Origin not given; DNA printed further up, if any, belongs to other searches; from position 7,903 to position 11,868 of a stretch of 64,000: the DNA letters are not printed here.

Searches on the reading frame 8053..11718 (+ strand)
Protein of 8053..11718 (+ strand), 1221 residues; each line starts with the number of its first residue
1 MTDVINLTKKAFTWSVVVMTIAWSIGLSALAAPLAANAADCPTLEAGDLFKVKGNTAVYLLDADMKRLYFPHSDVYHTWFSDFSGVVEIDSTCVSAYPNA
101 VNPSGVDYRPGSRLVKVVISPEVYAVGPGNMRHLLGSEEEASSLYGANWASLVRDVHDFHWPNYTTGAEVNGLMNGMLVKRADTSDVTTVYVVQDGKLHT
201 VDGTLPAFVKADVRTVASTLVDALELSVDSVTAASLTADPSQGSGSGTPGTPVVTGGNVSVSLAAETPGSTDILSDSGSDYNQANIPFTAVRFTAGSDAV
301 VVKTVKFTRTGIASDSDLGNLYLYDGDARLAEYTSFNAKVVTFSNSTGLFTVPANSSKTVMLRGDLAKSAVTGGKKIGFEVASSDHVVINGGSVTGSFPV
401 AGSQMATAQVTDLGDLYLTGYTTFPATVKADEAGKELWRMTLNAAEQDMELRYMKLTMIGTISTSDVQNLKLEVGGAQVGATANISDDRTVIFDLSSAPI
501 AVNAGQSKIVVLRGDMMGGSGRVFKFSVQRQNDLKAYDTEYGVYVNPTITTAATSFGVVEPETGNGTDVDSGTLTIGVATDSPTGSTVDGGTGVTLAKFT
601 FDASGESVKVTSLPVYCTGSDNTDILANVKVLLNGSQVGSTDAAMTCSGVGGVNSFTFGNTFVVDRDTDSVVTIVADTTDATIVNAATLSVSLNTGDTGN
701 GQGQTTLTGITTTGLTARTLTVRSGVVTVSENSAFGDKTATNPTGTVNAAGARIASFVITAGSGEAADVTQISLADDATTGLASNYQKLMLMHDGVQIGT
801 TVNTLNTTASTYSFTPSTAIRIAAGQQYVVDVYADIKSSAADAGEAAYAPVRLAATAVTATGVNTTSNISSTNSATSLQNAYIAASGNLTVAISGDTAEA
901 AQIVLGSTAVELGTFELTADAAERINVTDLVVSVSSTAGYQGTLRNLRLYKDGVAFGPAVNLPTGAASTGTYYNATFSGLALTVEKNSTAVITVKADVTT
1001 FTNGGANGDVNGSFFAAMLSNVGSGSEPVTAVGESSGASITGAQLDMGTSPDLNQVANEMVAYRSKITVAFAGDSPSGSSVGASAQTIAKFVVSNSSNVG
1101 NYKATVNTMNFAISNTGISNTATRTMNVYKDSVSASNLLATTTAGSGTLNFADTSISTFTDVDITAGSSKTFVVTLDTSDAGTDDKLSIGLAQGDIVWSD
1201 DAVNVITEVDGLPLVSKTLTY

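Call 8: search_protein_families(library=pfam, proteins=[window:8053-11718:+])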
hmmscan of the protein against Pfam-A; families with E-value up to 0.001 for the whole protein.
window:8053-11718:+ (1221 aa): 0 families

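Call 15: search_protein_families(library=ncbifam, proteins=[window:8053-11718:+], max_evalue=0.01)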
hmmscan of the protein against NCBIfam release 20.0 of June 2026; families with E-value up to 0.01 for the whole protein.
window:8053-11718:+ (1221 aa): 0 families

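Call 92: search_protein_families(library=pfam, proteins=[window:8053-11718:+], max_evalue=1)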
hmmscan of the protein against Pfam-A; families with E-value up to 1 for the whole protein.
window:8053-11718:+ (1221 aa): 0 families
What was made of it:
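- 8053..11718 (+): 1221-aa secreted protein with S-layer-like composition. It is the candidate glycan acceptor. No Pfam domain (calls 8, 92).
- On S-layer protein O-glycosylation (slg) cluster: It has no SLH or other known domain (call 92).
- The 1221-aa protein has no recognisable S-layer or anchoring domain (calls 8, 92). The giant protein has no S-layer domain (call 92).
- Tried and rejected: Pfam at E up to 1 on the giant proteins of five loci: nothing (call 92).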
